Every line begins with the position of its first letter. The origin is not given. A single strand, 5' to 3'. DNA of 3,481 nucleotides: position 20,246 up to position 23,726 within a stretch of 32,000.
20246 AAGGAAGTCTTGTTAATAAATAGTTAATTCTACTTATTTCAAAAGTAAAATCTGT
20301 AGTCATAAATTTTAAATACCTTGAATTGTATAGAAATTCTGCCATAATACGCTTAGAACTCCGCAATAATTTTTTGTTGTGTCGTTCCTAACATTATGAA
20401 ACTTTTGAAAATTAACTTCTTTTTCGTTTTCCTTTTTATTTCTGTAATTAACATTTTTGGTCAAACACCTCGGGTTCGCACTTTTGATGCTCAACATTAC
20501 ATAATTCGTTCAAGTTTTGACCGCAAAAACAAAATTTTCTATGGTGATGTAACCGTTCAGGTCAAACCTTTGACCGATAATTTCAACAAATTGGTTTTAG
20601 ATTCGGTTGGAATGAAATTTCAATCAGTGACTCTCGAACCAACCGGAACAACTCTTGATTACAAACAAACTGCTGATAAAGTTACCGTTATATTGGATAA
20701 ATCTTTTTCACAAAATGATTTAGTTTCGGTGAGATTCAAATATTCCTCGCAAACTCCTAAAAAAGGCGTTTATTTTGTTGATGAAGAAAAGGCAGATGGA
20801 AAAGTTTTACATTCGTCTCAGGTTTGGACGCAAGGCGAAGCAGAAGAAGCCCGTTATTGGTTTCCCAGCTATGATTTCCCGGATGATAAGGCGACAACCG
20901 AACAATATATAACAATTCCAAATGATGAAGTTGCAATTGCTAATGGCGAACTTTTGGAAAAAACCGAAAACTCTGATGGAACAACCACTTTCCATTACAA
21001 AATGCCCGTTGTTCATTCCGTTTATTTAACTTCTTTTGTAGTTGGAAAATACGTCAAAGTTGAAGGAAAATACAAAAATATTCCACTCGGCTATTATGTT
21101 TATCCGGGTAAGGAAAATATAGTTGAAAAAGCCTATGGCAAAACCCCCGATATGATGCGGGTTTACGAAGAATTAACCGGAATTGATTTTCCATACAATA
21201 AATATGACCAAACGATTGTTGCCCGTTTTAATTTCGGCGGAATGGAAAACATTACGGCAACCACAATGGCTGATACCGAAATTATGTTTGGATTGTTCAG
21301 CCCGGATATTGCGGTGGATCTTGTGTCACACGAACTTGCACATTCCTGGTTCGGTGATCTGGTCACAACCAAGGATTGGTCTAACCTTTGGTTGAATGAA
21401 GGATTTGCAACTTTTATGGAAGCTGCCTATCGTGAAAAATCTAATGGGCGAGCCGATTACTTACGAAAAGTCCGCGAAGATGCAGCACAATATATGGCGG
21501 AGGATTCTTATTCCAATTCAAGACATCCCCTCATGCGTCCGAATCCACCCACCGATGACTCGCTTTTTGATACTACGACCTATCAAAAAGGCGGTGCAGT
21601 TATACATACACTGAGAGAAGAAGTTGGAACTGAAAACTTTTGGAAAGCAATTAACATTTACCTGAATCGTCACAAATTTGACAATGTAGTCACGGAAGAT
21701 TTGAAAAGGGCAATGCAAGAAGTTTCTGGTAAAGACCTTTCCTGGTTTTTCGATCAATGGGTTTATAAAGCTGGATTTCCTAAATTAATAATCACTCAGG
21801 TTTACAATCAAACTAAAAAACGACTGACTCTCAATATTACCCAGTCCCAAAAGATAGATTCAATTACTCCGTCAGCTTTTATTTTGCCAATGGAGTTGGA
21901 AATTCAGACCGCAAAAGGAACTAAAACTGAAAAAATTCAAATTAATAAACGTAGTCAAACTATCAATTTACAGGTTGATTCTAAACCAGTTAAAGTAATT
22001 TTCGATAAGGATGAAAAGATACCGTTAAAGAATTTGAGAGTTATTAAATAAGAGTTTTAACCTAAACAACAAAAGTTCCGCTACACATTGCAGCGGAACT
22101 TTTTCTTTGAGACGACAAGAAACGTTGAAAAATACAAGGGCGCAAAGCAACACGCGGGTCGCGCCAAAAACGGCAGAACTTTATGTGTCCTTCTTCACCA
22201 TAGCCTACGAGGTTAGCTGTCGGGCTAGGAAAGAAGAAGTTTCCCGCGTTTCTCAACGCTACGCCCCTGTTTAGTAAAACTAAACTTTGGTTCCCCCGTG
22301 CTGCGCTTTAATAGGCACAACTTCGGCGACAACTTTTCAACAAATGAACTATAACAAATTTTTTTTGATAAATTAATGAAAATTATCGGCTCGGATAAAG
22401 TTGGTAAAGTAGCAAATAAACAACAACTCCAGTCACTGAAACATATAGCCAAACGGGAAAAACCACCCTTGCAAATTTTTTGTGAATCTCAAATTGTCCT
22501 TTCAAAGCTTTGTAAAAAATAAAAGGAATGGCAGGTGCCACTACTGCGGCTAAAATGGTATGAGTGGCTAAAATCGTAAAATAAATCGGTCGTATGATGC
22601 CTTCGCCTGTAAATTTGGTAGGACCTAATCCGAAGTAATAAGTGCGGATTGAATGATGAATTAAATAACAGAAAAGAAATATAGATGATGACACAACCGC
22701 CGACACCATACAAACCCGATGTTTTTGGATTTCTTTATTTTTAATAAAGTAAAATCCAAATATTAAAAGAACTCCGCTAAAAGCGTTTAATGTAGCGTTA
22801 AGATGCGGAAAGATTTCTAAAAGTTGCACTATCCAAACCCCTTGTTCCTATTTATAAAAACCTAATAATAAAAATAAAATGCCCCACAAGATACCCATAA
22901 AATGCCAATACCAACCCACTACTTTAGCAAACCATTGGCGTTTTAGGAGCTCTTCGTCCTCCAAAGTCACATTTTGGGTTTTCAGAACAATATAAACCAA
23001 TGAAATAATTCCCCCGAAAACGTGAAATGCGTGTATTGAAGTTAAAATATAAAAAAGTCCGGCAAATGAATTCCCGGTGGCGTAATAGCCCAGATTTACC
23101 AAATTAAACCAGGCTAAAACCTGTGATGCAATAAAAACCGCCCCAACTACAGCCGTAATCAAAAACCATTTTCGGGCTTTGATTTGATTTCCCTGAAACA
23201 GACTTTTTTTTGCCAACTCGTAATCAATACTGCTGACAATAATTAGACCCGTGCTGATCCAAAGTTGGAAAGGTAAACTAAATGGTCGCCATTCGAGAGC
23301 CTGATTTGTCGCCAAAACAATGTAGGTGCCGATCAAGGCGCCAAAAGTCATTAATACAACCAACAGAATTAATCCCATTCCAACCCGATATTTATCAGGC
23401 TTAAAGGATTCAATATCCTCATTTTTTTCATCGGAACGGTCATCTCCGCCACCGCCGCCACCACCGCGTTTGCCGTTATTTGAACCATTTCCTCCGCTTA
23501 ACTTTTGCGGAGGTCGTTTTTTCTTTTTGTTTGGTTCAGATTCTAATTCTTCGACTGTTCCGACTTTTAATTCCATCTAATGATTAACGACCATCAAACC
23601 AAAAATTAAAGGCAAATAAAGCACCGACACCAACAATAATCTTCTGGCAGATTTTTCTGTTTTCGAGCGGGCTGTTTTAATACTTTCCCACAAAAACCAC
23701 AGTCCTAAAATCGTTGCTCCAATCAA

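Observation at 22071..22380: GC-rich, extensively self-complementary 230-270 nt non-coding region between convergent genes: candidate novel structured RNA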

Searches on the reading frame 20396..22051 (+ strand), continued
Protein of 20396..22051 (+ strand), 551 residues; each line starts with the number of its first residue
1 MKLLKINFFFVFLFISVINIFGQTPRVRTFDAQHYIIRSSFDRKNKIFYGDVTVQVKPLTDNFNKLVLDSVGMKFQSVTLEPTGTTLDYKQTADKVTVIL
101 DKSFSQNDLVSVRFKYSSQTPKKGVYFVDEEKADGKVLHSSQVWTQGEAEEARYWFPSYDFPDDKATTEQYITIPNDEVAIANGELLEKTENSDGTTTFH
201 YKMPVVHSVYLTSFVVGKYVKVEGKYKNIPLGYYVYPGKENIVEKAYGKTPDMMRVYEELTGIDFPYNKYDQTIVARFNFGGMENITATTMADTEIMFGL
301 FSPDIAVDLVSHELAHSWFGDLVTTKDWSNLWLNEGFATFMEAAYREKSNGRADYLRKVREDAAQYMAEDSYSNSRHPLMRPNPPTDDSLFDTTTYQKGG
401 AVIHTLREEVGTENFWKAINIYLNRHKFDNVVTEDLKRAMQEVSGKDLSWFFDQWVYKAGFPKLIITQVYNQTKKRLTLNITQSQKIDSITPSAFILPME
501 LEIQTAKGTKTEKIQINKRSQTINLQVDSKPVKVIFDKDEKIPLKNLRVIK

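Call 17: search_protein_families(library=pfam, proteins=[L010:9861-12281:-, L023:6546-8984:-, L030:9654-11780:-, L032:4484-6760:-, L034:9615-11378:-, L043:8927-10372:-, L050:9724-11328:-, L056:9614-11998:-, L045:9616-10227:-, L059:10987-11427:-], max_evalue=0.01)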
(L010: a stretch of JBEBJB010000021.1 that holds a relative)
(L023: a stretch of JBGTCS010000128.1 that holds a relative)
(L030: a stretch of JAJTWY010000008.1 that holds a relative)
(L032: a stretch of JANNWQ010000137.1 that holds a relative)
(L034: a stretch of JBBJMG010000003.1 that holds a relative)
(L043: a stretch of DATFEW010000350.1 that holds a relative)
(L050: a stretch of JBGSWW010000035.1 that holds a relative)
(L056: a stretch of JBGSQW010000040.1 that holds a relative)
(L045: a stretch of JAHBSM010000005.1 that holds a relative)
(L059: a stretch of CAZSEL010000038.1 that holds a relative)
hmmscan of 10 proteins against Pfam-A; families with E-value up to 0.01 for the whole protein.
L010:9861-12281:- (806 aa): 3 families
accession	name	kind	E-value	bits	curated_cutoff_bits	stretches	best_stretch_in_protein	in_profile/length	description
PF14312.12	FG-GAP_2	-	5.4e-120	391.9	23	7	123-171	1-49/49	FG-GAP repeat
PF00963.24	Cohesin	-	1.9e-08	35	24.1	1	659-769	3-119/139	Cohesin domain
PF17954.7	Pirin_C_2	-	5.8e-05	23.6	22.9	0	166-191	39-64/86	Quercetinase C-terminal cupin domain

L023:6546-8984:- (812 aa): 4 families
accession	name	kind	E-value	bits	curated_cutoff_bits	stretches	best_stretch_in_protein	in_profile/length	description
PF14312.12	FG-GAP_2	-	1.3e-111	365.1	23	7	184-229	1-49/49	FG-GAP repeat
PF13620.12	CarboxypepD_reg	-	3.2e-09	37.4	32.3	1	733-798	2-68/82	Carboxypeptidase regulatory-like domain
PF17954.7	Pirin_C_2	-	0.003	18.2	22.9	0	171-198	38-65/86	Quercetinase C-terminal cupin domain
PF00404.24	Dockerin_1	-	0.0085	16.7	22.9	0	499-557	5-56/57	Dockerin type I domain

L030:9654-11780:- (708 aa): 3 families
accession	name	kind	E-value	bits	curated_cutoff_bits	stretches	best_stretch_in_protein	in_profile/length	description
PF14312.12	FG-GAP_2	-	5.5e-110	359.9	23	7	121-169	1-49/49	FG-GAP repeat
PF00963.24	Cohesin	-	4.5e-05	24.1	24.1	1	559-671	1-119/139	Cohesin domain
PF17954.7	Pirin_C_2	-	0.00017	22.2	22.9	0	216-244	39-67/86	Quercetinase C-terminal cupin domain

L032:4484-6760:- (758 aa): 2 families
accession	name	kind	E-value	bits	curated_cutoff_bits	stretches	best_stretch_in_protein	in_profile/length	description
PF14312.12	FG-GAP_2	-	4.3e-103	337.8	23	7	331-380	1-49/49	FG-GAP repeat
PF17954.7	Pirin_C_2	-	0.004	17.7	22.9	0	217-244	39-66/86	Quercetinase C-terminal cupin domain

L034:9615-11378:- (587 aa): 4 families
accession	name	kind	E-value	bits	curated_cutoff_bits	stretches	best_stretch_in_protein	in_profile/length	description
PF14312.12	FG-GAP_2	-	1e-111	365.4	23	7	239-284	1-49/49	FG-GAP repeat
PF13620.12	CarboxypepD_reg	-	1.1e-10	42.1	32.3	1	508-581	1-77/82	Carboxypeptidase regulatory-like domain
PF17210.9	SdrD_B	-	0.00091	19.8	29.7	1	508-582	12-86/112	SdrD B-like domain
PF09430.16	EMC7_beta-sandw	-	0.0023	18.5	26.6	1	521-578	7-62/122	ER membrane protein complex subunit 7, beta-sandwich domain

L043:8927-10372:- (481 aa): 3 families
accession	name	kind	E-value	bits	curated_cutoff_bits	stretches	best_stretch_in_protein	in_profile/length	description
PF13442.11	Cytochrome_CBB3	-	0.0039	17.9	27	0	375-394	1-19/68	Cytochrome C oxidase, cbb3-type, subunit III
PF06537.16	DHOR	-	0.004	16.1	22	0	357-399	345-384/499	Di-haem oxidoreductase, putative peroxidase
PF00034.26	Cytochrom_C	-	0.005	18.6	21.3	0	378-481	2-89/90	Cytochrome c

L050:9724-11328:- (534 aa): 3 families
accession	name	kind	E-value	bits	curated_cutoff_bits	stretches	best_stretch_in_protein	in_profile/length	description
PF14312.12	FG-GAP_2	-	2.3e-104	341.9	23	7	181-226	1-49/49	FG-GAP repeat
PF13620.12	CarboxypepD_reg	-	1.9e-07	31.7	32.3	1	454-529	1-78/82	Carboxypeptidase regulatory-like domain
PF13715.12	CarbopepD_reg_2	-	0.0081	16.6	32.2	0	455-525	1-68/88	CarboxypepD_reg-like domain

L056:9614-11998:- (794 aa): 5 families
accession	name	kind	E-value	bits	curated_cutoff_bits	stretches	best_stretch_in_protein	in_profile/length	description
PF14312.12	FG-GAP_2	-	1.9e-121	396.5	23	7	111-159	1-49/49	FG-GAP repeat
PF00963.24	Cohesin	-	0.00012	22.8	24.1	1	649-766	3-126/139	Cohesin domain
PF17954.7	Pirin_C_2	-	0.00021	21.8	22.9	0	259-286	40-67/86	Quercetinase C-terminal cupin domain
PF18287.6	Hfx_Cass5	-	0.0003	21.4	25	0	97-137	36-76/77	Integron Cassette Protein Hfx_Cass5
PF13088.12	BNR_2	-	0.0019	18.1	31.4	0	266-389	28-158/277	BNR repeat-like domain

L045:9616-10227:- (203 aa): 1 family
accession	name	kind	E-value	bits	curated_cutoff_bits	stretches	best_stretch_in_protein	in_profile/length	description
PF02586.19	SRAP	-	7.6e-32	111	27.1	1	1-200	1-204/214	SOS response associated peptidase (SRAP)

L059:10987-11427:- (146 aa): 0 families

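Call 43: find_encoding_contigs(protein=P0002, flank=3000, max_places=2)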
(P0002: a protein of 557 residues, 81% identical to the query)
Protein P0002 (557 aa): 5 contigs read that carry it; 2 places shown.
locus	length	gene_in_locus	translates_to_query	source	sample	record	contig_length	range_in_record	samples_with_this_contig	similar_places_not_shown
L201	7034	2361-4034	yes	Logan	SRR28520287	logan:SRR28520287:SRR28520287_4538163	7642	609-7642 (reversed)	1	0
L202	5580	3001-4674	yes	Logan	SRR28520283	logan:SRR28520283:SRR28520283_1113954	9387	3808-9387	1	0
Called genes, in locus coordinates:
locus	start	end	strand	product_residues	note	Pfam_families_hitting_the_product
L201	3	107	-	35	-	?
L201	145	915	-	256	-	PF01965:DJ-1_PfpI, PF17124:ThiJ_like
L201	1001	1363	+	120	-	PF01638:HxlR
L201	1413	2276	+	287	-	PF01553:Acyltransferase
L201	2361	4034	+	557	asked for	PF17900:Peptidase_M1_N, PF25316:TAF2_3rd (faint), PF01433:Peptidase_M1, PF11940:DUF3458 (weak)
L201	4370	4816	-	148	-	PF04238:DUF420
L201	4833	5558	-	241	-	PF00510:COX3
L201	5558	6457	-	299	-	PF01040:UbiA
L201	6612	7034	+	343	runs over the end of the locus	?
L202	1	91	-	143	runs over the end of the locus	PF13279:4HBT_2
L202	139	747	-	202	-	PF02826:2-Hacid_dh_C (weak), PF03807:F420_oxidored, PF07991:KARI_N (faint), PF10727:Rossmann-like (faint)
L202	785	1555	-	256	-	PF01965:DJ-1_PfpI, PF17124:ThiJ_like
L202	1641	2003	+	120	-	PF01638:HxlR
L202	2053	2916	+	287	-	PF01553:Acyltransferase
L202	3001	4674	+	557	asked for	PF17900:Peptidase_M1_N, PF25316:TAF2_3rd (faint), PF01433:Peptidase_M1, PF11940:DUF3458 (weak)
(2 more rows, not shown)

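Call 44: find_encoding_contigs(protein=P0006, flank=3000, max_places=1)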
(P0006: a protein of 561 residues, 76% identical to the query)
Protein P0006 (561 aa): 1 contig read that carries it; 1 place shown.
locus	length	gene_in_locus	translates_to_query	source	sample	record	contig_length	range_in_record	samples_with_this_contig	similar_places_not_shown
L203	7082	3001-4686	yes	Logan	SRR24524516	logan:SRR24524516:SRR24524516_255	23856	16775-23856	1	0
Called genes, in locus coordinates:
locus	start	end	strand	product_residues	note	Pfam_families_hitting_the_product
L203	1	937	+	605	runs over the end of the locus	PF00009:GTP_EFTU, PF01926:MMR_HSR1 (faint), PF22042:EF-G_D2, PF03144:GTP_EFTU_D2, PF00679:EFG_C, PF21018:BipA_C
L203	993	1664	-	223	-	PF04493:Endonuclease_5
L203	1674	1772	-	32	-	-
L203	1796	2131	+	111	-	PF01740:STAS, PF13466:STAS_2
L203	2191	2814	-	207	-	-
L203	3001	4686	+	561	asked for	PF17900:Peptidase_M1_N, PF01433:Peptidase_M1, PF11940:DUF3458 (weak), PF25316:TAF2_3rd (faint)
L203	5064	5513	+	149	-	-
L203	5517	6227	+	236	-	-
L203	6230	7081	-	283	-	?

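Call 45: find_encoding_contigs(protein=P0014, flank=3000, max_places=1)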
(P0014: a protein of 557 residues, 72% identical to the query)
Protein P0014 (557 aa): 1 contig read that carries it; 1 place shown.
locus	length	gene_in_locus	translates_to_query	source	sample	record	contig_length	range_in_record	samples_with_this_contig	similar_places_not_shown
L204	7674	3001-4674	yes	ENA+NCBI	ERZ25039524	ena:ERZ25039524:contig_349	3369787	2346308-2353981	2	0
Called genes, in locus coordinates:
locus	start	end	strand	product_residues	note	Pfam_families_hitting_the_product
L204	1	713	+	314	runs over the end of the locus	PF03544:TonB_C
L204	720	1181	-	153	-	PF14376:Haem_bd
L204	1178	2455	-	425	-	PF22807:TrAA12, PF23500:DUF7133, PF07995:GSDH, PF22807:TrAA12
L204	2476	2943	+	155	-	PF02021:UPF0102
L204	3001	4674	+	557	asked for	PF17900:Peptidase_M1_N, PF01433:Peptidase_M1, PF11940:DUF3458 (weak)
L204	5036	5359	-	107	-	PF04238:DUF420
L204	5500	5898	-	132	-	PF00510:COX3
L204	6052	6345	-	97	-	-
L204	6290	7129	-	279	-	PF01040:UbiA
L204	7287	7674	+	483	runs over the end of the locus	PF05140:ResB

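Call 46: find_encoding_contigs(protein=P0017, flank=3000, max_places=1)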
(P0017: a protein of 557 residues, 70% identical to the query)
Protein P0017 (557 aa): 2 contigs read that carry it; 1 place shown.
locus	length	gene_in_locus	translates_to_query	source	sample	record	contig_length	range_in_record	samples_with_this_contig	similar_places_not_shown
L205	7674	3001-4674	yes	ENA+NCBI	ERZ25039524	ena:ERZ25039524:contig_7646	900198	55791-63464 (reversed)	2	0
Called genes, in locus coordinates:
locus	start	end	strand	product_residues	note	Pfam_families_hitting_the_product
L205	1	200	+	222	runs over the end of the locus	PF22694:CtpB_N-like, PF00595:PDZ, PF17820:PDZ_6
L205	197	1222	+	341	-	PF03572:Peptidase_S41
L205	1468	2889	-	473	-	PF02225:PA (weak), PF04389:Peptidase_M28, PF05343:Peptidase_M42 (faint), PF01546:Peptidase_M20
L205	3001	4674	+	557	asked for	PF17900:Peptidase_M1_N, PF01433:Peptidase_M1, PF11940:DUF3458 (weak)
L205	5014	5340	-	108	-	PF04238:DUF420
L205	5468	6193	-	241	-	PF00510:COX3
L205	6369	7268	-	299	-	PF01040:UbiA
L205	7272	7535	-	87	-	-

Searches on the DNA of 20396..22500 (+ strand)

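Call 4: search_rna_families(source=window, start=21950, end=22500, threshold=evalue, max_evalue=1, show_alignments=3)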
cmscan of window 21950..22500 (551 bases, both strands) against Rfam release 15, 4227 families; matches with E-value up to 1: 3.
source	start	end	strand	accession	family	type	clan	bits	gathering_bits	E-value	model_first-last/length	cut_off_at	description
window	22187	22338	-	RF00379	c-di-AMP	Cis-reg; riboswitch;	-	67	38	2e-15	1-134/134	no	c-di-AMP riboswitch aptamer (ydaO/yuaA leader)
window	22033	22108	+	RF02495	ohsC_RNA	Gene; antitoxin;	-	23.2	50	0.38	1-77/77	no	Oppression of Hydrophobic ORF by sRNA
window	21980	22104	+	RF02376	antisense_SR1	Gene; sRNA;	-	16.2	45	0.86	1-210/210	no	SR1 sRNA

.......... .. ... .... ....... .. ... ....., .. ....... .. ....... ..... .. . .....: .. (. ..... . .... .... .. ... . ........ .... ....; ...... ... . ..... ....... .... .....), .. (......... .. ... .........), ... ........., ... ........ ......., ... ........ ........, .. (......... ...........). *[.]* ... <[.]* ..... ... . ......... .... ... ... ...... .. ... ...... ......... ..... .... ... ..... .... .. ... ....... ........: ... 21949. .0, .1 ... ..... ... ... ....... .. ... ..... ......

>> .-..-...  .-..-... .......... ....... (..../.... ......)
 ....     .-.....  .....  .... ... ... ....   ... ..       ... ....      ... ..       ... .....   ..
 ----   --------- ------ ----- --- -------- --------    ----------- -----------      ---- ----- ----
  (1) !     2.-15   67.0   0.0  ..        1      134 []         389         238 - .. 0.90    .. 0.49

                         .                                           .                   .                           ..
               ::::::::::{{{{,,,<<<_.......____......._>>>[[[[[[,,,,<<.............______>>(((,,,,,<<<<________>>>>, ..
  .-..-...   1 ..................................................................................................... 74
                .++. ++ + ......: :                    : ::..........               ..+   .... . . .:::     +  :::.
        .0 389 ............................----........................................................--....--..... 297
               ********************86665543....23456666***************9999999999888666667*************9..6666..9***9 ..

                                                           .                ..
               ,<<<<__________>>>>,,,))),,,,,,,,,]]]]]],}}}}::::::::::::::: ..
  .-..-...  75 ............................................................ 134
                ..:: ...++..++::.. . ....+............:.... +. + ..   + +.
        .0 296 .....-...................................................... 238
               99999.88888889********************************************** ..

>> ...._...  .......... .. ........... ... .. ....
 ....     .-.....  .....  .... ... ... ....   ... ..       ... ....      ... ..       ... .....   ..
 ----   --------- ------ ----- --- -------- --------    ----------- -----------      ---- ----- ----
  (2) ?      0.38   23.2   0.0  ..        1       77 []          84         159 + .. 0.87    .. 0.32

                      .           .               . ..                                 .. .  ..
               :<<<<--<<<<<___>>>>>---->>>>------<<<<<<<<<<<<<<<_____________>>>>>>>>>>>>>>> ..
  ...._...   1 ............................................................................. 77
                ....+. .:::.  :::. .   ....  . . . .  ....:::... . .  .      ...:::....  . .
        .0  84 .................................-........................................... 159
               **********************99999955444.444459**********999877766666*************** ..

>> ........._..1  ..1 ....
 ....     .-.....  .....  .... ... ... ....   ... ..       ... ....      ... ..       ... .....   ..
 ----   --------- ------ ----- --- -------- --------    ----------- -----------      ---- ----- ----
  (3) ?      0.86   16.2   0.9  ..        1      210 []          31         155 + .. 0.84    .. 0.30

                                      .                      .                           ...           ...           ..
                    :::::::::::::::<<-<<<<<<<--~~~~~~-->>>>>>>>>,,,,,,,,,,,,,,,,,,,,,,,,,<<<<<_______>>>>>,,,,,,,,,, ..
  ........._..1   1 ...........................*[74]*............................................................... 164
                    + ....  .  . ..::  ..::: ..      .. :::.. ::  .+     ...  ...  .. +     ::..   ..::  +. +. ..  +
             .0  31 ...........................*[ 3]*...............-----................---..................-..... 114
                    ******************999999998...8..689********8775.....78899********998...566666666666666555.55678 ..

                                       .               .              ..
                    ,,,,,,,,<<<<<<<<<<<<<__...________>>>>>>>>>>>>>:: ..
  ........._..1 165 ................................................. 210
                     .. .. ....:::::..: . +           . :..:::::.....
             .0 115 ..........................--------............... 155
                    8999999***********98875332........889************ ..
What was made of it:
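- Tried and rejected: 6S RNA, tmRNA and other families: no Rfam hits in the region apart from two sub-threshold chance matches on the terminator (call 4).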

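Call 51: search_rna_families(sources=[L046, L061, L066, L067, L003, L004, L024, L025], threshold=gathering)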
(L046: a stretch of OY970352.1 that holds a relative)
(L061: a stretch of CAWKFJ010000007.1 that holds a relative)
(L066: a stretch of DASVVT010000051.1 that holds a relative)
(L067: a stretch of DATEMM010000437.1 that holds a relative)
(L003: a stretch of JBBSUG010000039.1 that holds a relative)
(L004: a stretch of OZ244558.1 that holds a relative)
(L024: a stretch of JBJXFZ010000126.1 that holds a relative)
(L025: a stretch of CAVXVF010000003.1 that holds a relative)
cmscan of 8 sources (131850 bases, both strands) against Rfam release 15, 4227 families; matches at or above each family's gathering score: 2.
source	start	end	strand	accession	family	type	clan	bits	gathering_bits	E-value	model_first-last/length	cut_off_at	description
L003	11743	11816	+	RF00005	tRNA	Gene; tRNA;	CL00001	63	29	5.4e-11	1-71/71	no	tRNA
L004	11924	11997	+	RF00005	tRNA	Gene; tRNA;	CL00001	63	29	5.4e-11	1-71/71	no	tRNA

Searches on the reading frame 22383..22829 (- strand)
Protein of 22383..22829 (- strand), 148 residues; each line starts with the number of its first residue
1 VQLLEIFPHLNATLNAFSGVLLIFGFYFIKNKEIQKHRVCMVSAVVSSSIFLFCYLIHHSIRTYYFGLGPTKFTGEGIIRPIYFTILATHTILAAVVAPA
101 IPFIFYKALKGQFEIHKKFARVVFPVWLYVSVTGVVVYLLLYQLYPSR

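Call 9: search_protein_families(library=pfam, proteins=[window:22383-22829:-])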
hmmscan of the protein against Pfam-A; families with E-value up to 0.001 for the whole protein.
window:22383-22829:- (148 aa): 2 families
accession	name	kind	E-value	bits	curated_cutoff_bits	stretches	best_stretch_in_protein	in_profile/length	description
PF04238.17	DUF420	-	3.4e-40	137.8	30.5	1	7-141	1-130/130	Protein of unknown function (DUF420)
PF10067.14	DUF2306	-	0.00069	20.2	31.6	0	13-55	68-112/147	Predicted membrane protein (DUF2306)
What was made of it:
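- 22383..22829 (-): Context: the DUF420 (CtaM family) gene, last gene of the ctaB, coxIII, DUF420 operon. Its stop codon is 41 nt upstream of the RNA 5' end. Pfam PF04238, E 3e-40 (call 9).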

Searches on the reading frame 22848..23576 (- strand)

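Call 9: search_protein_families(library=pfam, proteins=[window:22848-23576:-])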
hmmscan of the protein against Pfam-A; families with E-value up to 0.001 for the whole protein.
window:22848-23576:- (242 aa): 1 family
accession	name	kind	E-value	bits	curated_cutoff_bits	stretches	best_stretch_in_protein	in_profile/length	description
PF00510.24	COX3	-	2.2e-08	34.7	23.8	1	69-238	82-253/258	Cytochrome c oxidase subunit III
